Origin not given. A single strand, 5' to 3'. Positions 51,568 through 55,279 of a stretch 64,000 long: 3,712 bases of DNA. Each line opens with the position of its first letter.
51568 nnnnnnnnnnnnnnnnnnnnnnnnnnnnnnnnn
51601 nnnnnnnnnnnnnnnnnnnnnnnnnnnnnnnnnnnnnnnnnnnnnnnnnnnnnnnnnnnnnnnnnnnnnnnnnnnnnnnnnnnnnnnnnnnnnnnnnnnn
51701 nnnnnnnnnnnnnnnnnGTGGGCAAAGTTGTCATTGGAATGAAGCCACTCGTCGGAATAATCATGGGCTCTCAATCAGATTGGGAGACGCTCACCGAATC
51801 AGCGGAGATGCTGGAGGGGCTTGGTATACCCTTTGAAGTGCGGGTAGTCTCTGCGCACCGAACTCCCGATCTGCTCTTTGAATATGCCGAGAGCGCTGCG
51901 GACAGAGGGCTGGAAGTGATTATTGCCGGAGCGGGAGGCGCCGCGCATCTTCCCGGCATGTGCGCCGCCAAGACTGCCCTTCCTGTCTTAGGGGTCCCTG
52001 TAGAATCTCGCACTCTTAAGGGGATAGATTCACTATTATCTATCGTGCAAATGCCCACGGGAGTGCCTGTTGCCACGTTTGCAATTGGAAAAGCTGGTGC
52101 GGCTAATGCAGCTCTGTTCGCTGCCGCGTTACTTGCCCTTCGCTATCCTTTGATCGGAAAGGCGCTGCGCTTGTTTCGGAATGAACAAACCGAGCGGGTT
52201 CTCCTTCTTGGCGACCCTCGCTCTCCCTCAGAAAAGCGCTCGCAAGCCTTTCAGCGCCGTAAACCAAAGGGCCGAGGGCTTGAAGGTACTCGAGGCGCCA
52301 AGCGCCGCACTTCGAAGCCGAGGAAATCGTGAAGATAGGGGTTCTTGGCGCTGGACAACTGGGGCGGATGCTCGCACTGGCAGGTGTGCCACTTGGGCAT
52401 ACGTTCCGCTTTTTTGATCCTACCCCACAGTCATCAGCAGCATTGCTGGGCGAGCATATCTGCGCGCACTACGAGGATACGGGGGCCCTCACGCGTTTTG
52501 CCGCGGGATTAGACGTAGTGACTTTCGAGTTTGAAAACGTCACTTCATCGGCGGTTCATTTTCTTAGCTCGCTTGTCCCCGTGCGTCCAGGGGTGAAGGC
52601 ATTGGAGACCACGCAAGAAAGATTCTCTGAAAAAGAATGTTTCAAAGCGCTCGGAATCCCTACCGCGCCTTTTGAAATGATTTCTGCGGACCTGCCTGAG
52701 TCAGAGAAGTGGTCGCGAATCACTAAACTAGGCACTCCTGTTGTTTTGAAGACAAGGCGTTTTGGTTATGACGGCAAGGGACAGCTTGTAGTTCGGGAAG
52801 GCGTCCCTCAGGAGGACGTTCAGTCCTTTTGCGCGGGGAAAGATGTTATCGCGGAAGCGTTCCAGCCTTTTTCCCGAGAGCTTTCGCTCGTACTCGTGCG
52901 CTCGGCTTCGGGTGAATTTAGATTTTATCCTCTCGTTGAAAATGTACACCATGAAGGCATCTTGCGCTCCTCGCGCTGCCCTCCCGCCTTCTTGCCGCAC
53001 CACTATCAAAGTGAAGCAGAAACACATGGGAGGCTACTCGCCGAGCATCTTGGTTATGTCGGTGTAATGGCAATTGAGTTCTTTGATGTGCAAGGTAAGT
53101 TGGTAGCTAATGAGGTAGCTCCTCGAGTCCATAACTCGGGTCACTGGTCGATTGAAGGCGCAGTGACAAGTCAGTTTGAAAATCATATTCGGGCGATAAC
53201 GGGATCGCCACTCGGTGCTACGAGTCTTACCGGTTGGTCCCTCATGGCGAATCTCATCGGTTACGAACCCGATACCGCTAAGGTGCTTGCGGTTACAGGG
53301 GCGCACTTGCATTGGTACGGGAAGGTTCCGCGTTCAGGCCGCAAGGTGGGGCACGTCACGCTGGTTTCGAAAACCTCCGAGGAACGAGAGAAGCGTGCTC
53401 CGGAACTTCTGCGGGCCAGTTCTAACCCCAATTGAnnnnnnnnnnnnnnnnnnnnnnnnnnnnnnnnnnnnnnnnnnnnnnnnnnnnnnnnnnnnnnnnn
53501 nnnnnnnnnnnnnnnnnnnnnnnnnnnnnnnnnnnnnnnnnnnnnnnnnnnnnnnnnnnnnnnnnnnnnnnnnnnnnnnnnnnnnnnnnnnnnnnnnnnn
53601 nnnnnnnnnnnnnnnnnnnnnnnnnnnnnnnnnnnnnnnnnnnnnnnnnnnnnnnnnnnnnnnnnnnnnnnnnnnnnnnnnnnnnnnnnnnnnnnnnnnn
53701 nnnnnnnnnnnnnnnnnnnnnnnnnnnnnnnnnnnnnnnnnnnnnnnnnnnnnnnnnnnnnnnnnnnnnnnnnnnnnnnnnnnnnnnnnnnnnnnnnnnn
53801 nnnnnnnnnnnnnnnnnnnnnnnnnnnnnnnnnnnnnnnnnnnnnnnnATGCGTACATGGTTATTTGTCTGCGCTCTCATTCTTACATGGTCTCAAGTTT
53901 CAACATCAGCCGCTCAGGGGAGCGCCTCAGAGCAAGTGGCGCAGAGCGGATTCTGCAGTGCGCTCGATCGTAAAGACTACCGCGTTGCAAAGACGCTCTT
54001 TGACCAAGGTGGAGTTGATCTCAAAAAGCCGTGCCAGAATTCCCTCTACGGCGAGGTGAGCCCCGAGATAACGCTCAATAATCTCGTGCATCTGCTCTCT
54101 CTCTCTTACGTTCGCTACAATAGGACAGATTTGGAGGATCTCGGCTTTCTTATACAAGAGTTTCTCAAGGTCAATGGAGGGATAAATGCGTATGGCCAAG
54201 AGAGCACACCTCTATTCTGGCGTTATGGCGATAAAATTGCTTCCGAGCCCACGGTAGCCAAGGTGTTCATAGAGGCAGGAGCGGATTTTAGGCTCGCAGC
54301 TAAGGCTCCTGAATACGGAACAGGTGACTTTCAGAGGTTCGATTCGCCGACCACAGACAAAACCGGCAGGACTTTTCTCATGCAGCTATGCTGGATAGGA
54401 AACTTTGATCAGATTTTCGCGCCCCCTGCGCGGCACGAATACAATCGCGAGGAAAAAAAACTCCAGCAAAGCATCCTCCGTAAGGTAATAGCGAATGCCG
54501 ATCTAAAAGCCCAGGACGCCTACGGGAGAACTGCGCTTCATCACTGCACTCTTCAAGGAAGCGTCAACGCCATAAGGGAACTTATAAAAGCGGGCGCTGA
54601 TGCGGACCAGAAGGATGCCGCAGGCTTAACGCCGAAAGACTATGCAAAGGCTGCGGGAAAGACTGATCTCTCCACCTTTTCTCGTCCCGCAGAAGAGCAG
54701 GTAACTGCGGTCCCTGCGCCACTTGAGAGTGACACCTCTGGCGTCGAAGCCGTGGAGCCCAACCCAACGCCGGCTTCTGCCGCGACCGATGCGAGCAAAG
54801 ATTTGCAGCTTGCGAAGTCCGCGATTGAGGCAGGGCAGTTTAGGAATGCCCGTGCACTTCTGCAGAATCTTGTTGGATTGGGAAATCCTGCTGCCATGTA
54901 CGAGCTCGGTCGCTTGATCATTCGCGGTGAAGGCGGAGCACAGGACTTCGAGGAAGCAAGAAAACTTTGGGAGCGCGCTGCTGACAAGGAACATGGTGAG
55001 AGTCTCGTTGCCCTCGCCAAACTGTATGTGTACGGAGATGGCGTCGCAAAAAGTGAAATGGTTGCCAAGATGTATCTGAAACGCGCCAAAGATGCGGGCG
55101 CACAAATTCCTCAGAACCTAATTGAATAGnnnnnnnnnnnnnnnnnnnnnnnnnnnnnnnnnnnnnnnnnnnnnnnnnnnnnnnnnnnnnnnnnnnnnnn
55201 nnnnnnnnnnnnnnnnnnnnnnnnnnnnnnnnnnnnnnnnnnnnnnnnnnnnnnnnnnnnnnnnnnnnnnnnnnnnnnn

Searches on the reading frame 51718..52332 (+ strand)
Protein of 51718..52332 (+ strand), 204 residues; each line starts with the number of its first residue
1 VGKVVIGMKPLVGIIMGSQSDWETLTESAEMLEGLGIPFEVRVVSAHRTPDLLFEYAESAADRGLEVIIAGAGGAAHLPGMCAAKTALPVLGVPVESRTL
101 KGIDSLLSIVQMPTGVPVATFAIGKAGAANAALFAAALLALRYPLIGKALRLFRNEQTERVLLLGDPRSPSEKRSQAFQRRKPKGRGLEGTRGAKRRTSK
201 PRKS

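Call 13: search_protein_families(library=pfam, proteins=[window:51718-52332:+], max_evalue=0.001)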
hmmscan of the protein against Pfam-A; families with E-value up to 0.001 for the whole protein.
window:51718-52332:+ (204 aa): 1 family
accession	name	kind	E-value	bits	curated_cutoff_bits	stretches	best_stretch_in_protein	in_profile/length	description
PF00731.26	AIRC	-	1.6e-61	206.6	30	1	12-159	2-147/148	AIR carboxylase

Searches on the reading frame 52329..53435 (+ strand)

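Call 14: search_protein_families(library=pfam, proteins=[window:52329-53435:+], max_evalue=0.001)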
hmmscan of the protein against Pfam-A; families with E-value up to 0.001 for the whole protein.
window:52329-53435:+ (368 aa): 3 families
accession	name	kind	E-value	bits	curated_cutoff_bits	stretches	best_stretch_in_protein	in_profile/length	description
PF02222.28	ATP-grasp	-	2.9e-51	174.1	27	1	105-283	3-179/179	ATP-grasp domain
PF22660.2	RS_preATP-grasp-like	-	2.5e-27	95.5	27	1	1-96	2-98/98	Ribonucleotide synthetase preATP-grasp domain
PF17769.7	PurK_C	-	3.7e-17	62.2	22.6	1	304-355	1-55/56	Phosphoribosylaminoimidazole carboxylase C-terminal domain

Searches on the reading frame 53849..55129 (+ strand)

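Call 14: search_protein_families(library=pfam, proteins=[window:53849-55129:+], max_evalue=0.001)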
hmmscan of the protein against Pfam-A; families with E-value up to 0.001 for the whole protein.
window:53849-55129:+ (426 aa): 6 families
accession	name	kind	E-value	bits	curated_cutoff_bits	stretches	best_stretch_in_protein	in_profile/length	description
PF08238.18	Sel1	-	3.6e-09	37.2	30.7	1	347-381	1-35/36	Sel1 repeat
PF12796.13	Ank_2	-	3e-07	31.3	27.3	1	209-268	12-69/90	Ankyrin repeats (3 copies)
PF13637.12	Ank_4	-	3.5e-06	27.6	22.7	0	216-243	20-47/50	Ankyrin repeats (many copies)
PF00023.36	Ank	-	2.6e-05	24.7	21.1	1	225-256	1-32/33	Ankyrin repeat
PF13606.12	Ank_3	-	0.00016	22.2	22.3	0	225-253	1-29/30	Ankyrin repeat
PF13432.12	TPR_16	-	0.00045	21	32.7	1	319-379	1-58/65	Tetratricopeptide repeat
